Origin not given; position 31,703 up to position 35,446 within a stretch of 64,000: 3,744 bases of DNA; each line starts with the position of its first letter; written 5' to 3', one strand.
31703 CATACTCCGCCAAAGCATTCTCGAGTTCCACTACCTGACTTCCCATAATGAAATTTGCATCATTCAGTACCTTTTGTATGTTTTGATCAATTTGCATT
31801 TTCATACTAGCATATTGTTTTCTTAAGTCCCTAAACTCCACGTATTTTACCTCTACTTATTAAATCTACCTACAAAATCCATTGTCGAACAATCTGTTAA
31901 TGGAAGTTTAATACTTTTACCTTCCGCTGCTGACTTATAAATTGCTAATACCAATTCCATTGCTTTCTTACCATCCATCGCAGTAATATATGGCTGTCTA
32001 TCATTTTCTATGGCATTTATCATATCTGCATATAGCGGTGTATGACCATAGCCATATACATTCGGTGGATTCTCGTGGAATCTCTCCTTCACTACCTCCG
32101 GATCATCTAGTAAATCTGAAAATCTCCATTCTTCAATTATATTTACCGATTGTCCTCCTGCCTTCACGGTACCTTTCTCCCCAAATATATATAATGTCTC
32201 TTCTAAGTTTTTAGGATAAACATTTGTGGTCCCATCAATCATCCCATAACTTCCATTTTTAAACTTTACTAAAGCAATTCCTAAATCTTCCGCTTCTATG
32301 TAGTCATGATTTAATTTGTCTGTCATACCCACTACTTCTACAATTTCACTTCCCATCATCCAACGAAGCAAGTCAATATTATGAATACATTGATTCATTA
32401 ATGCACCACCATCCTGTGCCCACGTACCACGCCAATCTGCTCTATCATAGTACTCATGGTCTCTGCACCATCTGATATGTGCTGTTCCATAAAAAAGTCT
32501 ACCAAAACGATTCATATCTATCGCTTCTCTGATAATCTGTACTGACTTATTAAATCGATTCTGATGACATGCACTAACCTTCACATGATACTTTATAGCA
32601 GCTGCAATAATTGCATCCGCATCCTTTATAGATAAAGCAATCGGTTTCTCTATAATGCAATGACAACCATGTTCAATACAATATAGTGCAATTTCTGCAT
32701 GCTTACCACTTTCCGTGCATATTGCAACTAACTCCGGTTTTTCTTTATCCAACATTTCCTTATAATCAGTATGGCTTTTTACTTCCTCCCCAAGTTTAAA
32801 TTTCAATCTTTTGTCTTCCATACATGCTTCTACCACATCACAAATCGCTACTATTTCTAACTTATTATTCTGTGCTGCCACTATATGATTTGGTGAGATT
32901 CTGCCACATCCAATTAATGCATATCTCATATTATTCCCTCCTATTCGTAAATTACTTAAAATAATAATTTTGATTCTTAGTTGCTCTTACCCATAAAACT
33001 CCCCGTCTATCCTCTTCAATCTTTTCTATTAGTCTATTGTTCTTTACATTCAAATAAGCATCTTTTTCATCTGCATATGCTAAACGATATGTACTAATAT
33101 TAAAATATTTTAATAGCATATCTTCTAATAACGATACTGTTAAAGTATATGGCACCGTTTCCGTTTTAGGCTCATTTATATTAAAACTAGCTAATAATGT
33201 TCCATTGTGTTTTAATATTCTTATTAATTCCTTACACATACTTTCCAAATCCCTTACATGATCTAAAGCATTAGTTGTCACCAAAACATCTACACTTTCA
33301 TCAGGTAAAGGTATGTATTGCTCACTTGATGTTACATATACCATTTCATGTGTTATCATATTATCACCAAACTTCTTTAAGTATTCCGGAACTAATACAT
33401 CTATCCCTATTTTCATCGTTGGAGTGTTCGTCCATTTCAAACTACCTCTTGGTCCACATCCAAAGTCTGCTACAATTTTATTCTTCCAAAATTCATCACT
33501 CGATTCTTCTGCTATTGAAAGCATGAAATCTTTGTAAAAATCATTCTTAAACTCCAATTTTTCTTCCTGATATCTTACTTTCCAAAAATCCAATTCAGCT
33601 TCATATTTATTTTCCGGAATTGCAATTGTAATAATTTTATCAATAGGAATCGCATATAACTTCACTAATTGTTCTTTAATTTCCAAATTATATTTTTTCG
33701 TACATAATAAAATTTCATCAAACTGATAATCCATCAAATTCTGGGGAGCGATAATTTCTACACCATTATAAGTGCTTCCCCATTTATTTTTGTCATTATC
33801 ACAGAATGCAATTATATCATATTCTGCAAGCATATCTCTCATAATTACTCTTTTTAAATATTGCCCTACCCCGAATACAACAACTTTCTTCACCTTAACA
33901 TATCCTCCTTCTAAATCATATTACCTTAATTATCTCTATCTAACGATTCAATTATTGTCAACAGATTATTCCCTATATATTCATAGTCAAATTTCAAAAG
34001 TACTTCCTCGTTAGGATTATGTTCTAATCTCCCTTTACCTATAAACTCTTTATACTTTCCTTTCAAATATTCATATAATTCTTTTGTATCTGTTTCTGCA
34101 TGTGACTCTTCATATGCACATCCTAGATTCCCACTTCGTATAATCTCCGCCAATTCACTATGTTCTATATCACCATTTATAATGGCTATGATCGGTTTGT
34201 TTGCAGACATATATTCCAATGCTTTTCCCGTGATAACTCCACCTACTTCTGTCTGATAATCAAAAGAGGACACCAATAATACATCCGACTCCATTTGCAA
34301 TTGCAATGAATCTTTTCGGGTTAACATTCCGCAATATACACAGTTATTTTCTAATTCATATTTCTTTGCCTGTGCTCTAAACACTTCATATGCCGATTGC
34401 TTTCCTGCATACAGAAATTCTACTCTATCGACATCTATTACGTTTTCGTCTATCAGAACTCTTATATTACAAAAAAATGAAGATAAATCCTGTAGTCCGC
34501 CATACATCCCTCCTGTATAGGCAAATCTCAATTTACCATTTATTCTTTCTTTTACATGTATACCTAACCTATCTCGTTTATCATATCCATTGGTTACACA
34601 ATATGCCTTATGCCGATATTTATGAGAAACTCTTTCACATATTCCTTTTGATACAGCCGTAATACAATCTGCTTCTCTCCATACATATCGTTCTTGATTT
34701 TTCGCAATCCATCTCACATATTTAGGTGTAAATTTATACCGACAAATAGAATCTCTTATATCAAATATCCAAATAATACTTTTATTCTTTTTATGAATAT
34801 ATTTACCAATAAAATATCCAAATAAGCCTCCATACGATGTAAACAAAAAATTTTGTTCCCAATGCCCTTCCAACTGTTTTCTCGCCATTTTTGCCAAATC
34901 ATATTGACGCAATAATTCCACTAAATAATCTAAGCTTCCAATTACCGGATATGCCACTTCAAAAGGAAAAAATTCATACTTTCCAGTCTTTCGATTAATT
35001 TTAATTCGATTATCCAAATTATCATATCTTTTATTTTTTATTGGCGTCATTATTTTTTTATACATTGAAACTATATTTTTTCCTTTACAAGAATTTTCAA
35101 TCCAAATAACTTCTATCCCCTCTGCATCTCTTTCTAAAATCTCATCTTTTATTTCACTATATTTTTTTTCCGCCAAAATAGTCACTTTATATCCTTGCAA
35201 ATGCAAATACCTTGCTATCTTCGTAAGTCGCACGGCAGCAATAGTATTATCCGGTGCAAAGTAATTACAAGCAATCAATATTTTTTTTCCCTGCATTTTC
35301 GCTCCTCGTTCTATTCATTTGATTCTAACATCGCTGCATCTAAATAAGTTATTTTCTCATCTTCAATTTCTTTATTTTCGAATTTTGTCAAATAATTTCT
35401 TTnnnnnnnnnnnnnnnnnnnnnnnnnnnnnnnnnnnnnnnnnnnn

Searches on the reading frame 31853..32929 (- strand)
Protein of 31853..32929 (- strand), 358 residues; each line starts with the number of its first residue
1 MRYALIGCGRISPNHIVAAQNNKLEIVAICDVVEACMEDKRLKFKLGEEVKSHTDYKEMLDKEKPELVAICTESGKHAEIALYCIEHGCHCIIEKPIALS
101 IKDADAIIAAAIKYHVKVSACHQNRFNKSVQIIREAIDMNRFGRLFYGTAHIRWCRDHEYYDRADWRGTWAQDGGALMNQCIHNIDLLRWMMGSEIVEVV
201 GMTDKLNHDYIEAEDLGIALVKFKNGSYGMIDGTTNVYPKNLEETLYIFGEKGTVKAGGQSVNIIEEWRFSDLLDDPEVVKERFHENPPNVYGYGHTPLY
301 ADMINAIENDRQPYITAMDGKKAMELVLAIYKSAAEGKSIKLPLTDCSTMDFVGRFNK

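Call 13: search_protein_families(library=pfam, proteins=[window:31853-32929:-])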
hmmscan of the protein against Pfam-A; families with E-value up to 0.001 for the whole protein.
window:31853-32929:- (358 aa): 4 families
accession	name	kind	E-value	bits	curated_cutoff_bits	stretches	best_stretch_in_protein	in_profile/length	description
PF22725.1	GFO_IDH_MocA_C3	-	2.4e-28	99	27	1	131-255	2-123/124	GFO/IDH/MocA C-terminal domain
PF02894.22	GFO_IDH_MocA_C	-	6.1e-28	98.5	22.9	1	134-342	1-218/218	Oxidoreductase family, C-terminal alpha/beta domain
PF01408.29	GFO_IDH_MocA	-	1.2e-22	81.3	24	1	1-120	1-118/120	Oxidoreductase family, NAD-binding Rossmann fold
PF03447.22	NAD_binding_3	-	0.00012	23.2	24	1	8-117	2-112/116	Homoserine dehydrogenase, NAD binding domain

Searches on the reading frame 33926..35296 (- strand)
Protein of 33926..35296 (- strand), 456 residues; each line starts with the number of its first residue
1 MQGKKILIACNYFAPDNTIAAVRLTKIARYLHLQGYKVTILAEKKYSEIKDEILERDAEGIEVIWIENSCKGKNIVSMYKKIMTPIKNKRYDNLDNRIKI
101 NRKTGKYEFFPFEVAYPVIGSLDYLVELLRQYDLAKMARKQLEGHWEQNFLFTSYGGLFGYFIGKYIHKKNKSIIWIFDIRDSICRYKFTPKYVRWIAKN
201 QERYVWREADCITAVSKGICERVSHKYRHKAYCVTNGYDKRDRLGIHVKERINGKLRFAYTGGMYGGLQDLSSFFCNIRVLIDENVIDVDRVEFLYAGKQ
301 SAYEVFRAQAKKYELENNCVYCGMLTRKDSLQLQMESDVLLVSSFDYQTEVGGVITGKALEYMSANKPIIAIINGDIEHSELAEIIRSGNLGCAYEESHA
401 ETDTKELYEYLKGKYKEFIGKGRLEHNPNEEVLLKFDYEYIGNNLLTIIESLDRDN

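Call 13: search_protein_families(library=pfam, proteins=[window:33926-35296:-])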
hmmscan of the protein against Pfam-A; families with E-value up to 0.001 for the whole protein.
window:33926-35296:- (456 aa): 3 families
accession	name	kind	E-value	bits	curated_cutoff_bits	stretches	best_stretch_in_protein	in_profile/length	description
PF13692.12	Glyco_trans_1_4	-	9.1e-07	29.7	27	1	282-398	27-127/142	Glycosyl transferases group 1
PF00534.26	Glycos_transf_1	-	5.7e-06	26.4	26.4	1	290-401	46-146/172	Glycosyl transferases group 1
PF13439.12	Glyco_transf_4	-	0.0001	22.8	28.5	0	186-239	111-167/170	Glycosyltransferase Family 4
